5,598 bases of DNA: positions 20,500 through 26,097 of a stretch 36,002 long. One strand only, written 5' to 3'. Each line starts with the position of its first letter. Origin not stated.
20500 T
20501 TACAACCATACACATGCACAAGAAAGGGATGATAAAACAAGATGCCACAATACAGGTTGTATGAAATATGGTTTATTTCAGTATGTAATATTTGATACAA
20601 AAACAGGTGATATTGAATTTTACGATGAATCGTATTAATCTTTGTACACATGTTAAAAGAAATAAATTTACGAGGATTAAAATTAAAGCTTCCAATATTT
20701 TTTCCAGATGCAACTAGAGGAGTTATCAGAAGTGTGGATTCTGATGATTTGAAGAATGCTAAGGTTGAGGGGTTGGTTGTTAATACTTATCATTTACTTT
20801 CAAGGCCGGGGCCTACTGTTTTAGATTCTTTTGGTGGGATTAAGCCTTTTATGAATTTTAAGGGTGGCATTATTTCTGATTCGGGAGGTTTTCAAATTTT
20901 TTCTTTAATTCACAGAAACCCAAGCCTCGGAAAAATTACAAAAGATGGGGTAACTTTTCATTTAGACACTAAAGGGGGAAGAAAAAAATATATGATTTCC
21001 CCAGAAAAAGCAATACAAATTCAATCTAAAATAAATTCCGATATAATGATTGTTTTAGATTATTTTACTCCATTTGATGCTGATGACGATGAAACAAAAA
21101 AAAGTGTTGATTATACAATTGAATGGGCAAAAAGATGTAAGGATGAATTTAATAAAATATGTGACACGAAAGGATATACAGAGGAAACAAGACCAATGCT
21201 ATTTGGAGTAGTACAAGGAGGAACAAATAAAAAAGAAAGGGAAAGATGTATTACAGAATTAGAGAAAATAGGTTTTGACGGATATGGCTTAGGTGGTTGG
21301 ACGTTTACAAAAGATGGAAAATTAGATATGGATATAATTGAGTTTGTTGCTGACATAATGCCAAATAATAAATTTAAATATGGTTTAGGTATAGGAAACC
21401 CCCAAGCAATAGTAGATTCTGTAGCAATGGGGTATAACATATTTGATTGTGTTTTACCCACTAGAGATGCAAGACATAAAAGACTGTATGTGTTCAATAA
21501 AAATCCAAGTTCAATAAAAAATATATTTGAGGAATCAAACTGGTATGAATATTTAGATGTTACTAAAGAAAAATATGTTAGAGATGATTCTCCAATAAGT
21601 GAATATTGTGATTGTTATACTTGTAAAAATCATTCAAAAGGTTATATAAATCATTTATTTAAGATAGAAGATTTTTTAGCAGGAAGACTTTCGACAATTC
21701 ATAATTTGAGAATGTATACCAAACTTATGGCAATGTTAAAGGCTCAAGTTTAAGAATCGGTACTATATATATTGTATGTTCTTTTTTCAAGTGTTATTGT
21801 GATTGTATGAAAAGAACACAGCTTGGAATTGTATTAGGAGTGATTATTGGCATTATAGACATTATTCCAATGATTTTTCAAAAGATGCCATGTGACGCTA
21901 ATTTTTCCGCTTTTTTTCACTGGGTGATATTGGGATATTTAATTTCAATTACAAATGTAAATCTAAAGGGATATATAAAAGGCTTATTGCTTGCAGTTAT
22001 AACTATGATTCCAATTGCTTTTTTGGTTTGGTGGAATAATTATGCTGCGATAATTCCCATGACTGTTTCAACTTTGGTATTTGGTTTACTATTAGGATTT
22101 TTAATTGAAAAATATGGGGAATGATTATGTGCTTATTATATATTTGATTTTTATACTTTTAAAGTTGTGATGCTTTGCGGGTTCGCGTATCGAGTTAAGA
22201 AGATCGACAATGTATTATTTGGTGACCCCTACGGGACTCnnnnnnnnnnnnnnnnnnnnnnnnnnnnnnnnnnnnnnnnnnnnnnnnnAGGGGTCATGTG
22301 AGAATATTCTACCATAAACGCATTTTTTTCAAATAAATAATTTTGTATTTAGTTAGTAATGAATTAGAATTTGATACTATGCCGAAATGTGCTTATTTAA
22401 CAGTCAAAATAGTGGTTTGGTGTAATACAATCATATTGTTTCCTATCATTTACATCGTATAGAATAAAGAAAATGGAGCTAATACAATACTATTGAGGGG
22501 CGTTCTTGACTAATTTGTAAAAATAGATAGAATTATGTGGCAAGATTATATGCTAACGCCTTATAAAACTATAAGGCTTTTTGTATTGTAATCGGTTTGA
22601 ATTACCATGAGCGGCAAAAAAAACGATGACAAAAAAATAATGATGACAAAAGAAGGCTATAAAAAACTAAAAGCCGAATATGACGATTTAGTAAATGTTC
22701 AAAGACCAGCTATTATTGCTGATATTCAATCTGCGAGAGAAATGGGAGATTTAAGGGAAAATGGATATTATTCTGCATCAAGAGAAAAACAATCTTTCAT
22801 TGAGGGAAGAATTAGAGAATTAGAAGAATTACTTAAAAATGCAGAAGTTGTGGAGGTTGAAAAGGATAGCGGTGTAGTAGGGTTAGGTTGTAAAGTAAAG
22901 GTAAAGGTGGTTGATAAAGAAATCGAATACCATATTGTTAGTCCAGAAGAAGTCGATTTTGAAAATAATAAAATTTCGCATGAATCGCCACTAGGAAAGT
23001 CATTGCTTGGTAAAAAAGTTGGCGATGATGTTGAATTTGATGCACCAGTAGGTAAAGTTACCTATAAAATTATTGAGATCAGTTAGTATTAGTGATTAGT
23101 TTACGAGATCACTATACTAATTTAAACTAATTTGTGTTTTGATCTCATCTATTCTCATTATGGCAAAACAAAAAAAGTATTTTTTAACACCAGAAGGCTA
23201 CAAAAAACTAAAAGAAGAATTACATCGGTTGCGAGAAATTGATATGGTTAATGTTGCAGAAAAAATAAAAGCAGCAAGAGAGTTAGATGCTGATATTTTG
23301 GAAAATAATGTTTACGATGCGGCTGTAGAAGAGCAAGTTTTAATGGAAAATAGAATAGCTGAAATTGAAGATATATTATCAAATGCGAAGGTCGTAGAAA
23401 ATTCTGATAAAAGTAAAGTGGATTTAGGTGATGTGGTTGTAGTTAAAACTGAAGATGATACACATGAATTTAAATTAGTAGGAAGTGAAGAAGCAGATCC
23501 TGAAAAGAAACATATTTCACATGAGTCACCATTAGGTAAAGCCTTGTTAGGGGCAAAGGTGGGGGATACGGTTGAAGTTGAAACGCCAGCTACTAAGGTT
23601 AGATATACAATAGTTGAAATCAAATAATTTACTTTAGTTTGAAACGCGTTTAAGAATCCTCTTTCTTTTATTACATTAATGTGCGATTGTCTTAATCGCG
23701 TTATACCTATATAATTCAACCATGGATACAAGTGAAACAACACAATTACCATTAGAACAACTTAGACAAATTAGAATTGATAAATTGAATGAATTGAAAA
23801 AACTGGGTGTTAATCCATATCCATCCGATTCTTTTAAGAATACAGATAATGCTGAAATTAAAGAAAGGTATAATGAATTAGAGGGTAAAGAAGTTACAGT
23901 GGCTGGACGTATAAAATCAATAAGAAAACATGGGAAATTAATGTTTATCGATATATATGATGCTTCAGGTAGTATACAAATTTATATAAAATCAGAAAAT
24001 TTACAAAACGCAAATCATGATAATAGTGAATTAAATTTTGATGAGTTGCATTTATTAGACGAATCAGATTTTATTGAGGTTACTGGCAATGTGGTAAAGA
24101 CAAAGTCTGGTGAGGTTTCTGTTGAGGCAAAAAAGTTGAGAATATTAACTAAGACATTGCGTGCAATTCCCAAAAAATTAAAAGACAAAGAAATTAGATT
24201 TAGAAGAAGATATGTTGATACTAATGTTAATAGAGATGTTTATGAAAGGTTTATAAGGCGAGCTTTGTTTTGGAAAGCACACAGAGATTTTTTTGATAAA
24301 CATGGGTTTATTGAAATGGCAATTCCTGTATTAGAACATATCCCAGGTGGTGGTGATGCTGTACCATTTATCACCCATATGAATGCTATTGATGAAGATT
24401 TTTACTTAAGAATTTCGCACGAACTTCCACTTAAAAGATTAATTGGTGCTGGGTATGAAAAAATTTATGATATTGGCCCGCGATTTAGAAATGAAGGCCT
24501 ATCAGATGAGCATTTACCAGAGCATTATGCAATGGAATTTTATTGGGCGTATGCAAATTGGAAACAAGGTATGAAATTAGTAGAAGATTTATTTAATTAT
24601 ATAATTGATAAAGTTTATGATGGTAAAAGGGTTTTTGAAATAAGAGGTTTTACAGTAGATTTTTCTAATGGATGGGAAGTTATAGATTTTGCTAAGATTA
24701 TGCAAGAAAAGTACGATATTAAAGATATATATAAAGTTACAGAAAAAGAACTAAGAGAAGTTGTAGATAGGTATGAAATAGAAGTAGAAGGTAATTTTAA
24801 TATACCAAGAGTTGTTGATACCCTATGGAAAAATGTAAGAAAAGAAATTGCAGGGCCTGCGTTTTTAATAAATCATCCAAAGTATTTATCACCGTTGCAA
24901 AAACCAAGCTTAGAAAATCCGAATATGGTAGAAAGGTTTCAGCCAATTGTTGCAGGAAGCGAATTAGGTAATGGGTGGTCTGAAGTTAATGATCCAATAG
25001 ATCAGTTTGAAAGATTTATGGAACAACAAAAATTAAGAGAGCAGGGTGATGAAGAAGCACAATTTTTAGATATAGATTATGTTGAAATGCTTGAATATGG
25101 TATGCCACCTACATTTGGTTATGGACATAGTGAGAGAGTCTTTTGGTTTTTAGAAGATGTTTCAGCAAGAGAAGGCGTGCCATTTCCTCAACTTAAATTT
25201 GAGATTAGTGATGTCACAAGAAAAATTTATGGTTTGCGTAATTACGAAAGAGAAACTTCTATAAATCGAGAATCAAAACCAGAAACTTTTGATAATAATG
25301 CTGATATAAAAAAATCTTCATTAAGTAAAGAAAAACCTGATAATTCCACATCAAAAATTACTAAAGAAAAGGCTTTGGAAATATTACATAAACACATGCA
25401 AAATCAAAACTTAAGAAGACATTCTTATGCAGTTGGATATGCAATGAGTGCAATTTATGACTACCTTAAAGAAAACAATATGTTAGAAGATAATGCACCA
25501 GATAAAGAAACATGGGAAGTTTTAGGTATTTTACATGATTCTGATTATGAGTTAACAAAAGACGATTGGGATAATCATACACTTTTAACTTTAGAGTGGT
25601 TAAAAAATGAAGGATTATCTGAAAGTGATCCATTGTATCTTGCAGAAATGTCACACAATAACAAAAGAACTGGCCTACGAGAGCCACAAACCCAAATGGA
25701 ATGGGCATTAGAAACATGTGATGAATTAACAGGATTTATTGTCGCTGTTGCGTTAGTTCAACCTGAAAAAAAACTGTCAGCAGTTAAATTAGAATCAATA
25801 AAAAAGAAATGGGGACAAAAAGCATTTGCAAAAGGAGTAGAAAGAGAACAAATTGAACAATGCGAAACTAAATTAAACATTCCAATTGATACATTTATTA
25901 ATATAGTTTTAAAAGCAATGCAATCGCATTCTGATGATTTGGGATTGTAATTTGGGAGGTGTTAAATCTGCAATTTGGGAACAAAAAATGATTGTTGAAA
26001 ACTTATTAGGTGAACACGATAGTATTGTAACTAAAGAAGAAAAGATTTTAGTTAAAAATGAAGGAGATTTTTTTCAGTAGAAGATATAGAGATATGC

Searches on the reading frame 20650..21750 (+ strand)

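Call 21: search_protein_families(library=pfam, proteins=[window:20650-21750:+], max_evalue=0.001)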
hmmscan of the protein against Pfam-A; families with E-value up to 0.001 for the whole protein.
window:20650-21750:+ (367 aa): 1 family
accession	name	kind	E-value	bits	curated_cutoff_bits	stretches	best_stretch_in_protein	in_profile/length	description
PF01702.25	TGT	-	2.1e-97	326.8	26.3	1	6-366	9-338/357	Queuine tRNA-ribosyltransferase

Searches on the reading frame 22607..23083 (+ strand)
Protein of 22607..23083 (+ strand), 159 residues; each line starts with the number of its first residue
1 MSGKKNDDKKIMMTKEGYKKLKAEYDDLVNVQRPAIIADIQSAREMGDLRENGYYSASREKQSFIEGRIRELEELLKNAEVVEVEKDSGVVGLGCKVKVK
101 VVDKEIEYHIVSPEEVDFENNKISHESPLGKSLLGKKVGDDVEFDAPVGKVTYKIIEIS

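Call 23: search_protein_families(library=pfam, proteins=[window:22607-23083:+], max_evalue=0.001)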
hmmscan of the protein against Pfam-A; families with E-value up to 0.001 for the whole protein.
window:22607-23083:+ (159 aa): 2 families
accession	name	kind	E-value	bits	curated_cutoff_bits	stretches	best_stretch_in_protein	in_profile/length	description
PF03449.20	GreA_GreB_N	-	1.1e-27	96.5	24.5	1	11-81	1-71/71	Transcription elongation factor, N-terminal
PF01272.25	GreA_GreB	-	4.8e-25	87.8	26.9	1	87-159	2-76/77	Transcription elongation factor, GreA/GreB, C-term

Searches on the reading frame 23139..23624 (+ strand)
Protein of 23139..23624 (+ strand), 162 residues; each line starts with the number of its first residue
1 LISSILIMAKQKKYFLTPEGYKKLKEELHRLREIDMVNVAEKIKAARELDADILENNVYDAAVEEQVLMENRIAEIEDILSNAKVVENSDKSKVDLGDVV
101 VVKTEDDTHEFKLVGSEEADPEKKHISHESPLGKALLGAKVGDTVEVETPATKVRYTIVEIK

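Call 23: search_protein_families(library=pfam, proteins=[window:23139-23624:+], max_evalue=0.001)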
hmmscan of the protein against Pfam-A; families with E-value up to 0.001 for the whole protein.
window:23139-23624:+ (162 aa): 2 families
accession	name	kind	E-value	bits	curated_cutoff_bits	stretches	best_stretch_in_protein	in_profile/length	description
PF01272.25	GreA_GreB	-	1.1e-24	86.6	26.9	1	91-162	3-76/77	Transcription elongation factor, GreA/GreB, C-term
PF03449.20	GreA_GreB_N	-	8.7e-20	71.1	24.5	1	15-85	2-71/71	Transcription elongation factor, N-terminal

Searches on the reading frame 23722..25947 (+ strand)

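Call 23: search_protein_families(library=pfam, proteins=[window:23722-25947:+], max_evalue=0.001)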
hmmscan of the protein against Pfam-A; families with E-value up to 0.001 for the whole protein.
window:23722-25947:+ (742 aa): 2 families
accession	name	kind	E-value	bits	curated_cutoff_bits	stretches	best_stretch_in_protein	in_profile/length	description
PF00152.25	tRNA-synt_2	-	2.7e-58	197.9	25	1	155-491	1-307/308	tRNA synthetases class II (D, K and N)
PF01336.31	tRNA_anti-codon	-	1.3e-16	60.7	27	1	58-142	1-75/75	OB-fold nucleic acid binding domain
